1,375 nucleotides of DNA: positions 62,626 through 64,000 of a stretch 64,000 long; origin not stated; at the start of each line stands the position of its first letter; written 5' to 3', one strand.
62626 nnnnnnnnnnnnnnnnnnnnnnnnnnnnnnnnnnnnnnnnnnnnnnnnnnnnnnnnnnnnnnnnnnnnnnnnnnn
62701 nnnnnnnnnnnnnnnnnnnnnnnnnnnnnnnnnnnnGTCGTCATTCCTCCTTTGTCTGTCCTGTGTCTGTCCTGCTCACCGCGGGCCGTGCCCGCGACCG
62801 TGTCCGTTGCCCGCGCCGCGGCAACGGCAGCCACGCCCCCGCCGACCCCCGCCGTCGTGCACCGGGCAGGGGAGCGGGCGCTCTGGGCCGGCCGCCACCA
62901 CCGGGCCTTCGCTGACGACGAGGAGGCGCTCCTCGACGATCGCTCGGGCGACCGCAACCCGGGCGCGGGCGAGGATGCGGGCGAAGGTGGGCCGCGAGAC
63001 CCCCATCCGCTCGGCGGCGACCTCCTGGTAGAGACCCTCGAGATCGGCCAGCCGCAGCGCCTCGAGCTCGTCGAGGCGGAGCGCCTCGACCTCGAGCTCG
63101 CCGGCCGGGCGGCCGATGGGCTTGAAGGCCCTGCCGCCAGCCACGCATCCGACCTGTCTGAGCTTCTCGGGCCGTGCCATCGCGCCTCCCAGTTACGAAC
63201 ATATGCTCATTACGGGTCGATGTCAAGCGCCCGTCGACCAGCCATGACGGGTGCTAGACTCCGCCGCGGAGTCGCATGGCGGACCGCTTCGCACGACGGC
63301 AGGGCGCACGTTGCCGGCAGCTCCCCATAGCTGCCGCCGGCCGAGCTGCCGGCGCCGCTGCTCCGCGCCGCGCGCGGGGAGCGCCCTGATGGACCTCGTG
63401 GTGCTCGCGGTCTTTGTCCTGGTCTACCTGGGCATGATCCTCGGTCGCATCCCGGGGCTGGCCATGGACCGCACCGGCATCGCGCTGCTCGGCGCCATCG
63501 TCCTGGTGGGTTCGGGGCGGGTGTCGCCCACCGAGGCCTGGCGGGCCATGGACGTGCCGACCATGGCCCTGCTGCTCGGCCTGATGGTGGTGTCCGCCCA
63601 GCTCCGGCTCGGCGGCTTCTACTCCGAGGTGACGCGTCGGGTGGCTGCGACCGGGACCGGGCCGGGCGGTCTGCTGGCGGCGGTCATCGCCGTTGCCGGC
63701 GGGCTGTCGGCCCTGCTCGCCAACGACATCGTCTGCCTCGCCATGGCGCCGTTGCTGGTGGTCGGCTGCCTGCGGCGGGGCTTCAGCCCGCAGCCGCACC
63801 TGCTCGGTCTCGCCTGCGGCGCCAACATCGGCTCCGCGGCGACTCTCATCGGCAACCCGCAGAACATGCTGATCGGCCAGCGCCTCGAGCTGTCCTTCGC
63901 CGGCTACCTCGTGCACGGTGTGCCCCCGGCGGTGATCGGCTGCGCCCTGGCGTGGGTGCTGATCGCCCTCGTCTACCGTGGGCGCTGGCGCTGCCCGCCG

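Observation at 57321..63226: Sigma-54-wired cluster of metal/redox-themed proteins of unknown function (PAS-Cys activator, 2x NifX-like, radical SAM, CGGC, DUF5320, zinc ribbon, DUF134)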

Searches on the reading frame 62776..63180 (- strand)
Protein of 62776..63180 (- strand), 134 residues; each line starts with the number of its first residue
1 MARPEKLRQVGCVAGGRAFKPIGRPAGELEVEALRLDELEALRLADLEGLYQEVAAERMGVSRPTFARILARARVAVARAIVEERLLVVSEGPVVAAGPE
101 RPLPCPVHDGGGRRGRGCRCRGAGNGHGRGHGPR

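Call 3: search_protein_families(library=pfam, proteins=[window:62776-63180:-], max_evalue=0.01)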
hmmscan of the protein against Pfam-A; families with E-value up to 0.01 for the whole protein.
window:62776-63180:- (134 aa): 5 families
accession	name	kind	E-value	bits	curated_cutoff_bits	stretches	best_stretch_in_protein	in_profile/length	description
PF02001.22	DUF134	-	1.3e-17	64.6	27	1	2-92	5-93/98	Protein of unknown function DUF134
PF13384.12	HTH_23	-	5.1e-05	23.4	24.6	1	37-72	6-40/50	Homeodomain-like domain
PF08281.18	Sigma70_r4_2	-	8.2e-05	22.6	25.7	1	32-75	9-52/54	Sigma-70, region 4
PF13560.12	HTH_31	-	0.0011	19.6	27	1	38-82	5-47/64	Helix-turn-helix domain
PF13551.12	HTH_29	-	0.0012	19.4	28.1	1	48-81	10-44/64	Winged helix-turn helix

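Call 4: search_protein_families(library=ncbifam, proteins=[window:62776-63180:-], max_evalue=0.01)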
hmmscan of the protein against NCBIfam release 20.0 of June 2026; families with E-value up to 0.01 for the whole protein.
window:62776-63180:- (134 aa): 5 families
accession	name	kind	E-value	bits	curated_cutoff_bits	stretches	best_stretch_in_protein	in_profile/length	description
NF003257.0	PRK04217.1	equivalog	1.8e-17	63.5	115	1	2-92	10-102/110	hypothetical protein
TIGR02937.1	sigma70-ECF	superfamily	0.0004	20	42.9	1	32-75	116-159/165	sigma-70 family RNA polymerase sigma factor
TIGR02959.1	SigZ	equivalog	0.00055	19.8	168.65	1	33-80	100-147/170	RNA polymerase sigma factor SigZ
NF006623.1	PRK09191.1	subfamily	0.00085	19.1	240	1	30-97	85-151/258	PhyR family response regulator anti-anti-sigma factor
NF033577.2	transpos_IS481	equivalog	0.0091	15.5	224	0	40-76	4-40/284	IS481 family transposase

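Call 84: search_solved_structures(query=window:62776-63180:-, max_evalue=1)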
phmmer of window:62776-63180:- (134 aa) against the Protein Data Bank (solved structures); distinct sequences matched with E-value up to 1: 5.
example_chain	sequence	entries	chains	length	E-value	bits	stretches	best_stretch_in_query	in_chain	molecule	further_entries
4g97_A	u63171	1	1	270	0.0052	20.5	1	40-106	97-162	Response regulator receiver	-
7bhy_A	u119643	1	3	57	0.28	14.9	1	38-74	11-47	Deoxyribonucleoside regulator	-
5uxv_A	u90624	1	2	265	0.84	13.3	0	40-103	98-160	Sensory transduction regulatory protein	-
5uxw_A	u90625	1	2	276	0.87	13.3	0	40-103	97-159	Sensory transduction regulatory protein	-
4qic_A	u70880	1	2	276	0.89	13.2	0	40-103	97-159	Sensory transduction regulatory protein, Anti-anti-sigma factor PhyR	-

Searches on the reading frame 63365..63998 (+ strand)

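Call 54: search_protein_families(library=pfam, proteins=[window:63365-63998:+], max_evalue=0.001)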
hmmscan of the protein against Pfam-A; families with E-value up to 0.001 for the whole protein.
window:63365-63998:+ (211 aa): 1 family
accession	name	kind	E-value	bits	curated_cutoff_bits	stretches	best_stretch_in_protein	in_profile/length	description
PF03600.22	CitMHS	-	5.5e-34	118.2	31.9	1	28-205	8-183/336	Citrate transporter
